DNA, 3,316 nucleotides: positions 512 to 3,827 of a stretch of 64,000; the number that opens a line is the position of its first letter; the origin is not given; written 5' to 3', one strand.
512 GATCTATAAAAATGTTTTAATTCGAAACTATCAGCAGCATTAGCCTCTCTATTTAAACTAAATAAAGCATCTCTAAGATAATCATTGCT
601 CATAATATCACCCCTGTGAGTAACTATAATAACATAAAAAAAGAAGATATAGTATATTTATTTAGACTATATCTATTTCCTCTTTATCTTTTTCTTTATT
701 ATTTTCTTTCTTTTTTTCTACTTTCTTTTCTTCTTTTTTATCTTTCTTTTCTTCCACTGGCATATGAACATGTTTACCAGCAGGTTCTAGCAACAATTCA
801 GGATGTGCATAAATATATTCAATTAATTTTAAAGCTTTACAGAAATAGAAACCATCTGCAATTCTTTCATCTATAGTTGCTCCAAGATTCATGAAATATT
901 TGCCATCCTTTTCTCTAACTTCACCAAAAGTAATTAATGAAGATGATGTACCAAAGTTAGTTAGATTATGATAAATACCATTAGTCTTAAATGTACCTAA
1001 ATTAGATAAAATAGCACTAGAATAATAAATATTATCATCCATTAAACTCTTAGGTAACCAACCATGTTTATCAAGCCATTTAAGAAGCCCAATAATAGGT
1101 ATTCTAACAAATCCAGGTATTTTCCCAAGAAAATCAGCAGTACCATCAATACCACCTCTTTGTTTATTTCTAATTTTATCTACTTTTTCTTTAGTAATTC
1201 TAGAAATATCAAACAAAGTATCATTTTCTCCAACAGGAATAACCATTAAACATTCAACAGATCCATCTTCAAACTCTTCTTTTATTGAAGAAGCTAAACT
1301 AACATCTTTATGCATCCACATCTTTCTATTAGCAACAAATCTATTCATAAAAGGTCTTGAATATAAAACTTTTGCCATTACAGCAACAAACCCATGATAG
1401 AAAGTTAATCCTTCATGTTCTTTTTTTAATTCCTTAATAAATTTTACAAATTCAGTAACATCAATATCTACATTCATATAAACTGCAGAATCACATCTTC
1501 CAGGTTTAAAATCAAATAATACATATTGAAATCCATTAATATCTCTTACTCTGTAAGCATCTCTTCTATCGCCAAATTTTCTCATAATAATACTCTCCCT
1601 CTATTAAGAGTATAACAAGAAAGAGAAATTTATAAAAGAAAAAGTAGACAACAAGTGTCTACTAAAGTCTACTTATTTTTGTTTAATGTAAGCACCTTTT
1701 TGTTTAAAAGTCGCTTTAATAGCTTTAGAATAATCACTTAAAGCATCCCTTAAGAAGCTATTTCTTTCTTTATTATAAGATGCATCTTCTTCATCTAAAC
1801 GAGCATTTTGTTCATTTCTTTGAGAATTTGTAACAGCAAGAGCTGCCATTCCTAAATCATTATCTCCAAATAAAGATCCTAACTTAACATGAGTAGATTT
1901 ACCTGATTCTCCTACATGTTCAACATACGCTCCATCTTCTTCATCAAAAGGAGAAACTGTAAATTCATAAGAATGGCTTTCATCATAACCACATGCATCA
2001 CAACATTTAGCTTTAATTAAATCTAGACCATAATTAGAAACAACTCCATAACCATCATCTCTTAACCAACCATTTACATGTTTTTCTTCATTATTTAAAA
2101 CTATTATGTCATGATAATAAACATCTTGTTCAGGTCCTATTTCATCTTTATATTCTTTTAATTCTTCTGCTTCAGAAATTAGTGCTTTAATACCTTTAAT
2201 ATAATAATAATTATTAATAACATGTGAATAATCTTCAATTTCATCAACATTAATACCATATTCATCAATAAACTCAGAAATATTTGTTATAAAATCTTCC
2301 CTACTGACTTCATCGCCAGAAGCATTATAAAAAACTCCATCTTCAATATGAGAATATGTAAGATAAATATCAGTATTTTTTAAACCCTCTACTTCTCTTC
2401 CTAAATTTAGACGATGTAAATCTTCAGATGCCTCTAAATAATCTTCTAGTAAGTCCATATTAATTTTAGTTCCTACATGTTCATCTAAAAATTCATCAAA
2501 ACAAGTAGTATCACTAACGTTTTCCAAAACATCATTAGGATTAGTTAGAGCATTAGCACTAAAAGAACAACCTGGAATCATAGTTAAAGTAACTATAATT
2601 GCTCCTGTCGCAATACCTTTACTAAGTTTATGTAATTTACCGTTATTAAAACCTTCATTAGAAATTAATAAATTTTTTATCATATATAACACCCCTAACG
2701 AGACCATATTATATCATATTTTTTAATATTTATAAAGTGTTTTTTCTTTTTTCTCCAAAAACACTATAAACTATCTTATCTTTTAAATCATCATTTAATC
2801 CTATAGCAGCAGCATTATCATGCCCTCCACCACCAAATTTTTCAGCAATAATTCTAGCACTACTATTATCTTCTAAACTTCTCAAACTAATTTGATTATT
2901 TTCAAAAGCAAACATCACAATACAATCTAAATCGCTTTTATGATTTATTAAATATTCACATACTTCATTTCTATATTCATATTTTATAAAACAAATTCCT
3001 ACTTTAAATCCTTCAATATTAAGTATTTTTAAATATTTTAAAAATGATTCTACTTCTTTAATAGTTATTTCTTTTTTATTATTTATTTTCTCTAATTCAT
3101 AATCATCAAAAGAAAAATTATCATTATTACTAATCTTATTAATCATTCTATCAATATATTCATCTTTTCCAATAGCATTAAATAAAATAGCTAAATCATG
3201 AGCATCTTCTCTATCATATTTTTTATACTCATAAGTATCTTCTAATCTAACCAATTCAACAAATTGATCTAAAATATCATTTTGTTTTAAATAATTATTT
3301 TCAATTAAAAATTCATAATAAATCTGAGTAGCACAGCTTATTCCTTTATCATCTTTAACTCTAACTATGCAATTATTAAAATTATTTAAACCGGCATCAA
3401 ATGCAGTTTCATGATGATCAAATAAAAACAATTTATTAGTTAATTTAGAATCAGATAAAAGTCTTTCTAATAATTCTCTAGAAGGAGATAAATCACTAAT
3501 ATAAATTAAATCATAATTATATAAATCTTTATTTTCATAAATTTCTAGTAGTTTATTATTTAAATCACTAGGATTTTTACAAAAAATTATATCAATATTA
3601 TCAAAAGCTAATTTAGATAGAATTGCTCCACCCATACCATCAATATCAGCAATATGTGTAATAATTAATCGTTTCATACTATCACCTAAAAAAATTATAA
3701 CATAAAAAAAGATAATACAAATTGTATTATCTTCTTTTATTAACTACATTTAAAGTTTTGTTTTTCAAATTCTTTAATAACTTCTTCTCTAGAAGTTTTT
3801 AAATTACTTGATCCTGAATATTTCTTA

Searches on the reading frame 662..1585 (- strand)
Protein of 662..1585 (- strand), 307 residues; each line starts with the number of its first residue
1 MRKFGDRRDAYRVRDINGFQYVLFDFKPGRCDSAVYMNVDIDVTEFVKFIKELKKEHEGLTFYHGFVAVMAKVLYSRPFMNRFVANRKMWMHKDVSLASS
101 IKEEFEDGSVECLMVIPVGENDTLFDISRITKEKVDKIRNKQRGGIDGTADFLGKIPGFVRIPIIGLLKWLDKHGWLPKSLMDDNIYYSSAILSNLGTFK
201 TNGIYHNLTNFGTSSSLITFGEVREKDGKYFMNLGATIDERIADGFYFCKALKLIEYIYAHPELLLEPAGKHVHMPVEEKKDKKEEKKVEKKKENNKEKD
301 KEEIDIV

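Call 44: search_protein_families(library=pfam, proteins=[window:662-1585:-], max_evalue=0.0001)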
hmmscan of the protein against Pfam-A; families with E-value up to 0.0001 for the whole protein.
window:662-1585:- (307 aa): 1 family
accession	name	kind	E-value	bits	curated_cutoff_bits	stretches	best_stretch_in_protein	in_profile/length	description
PF00198.28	2-oxoacid_dh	-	1.9e-06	28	23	0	35-142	30-139/232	2-oxoacid dehydrogenases acyltransferase (catalytic domain)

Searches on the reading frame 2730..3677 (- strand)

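Call 44: search_protein_families(library=pfam, proteins=[window:2730-3677:-], max_evalue=0.0001)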
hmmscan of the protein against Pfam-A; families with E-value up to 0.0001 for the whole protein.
window:2730-3677:- (315 aa): 2 families
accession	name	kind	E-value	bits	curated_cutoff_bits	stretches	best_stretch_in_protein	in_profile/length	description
PF01368.27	DHH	-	1.8e-06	28.7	28.1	1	4-142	3-120/125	DHH family, N-terminal domain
PF02272.25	DHHA1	-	5.5e-05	24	25.9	0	242-301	24-91/102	DHHA1 domain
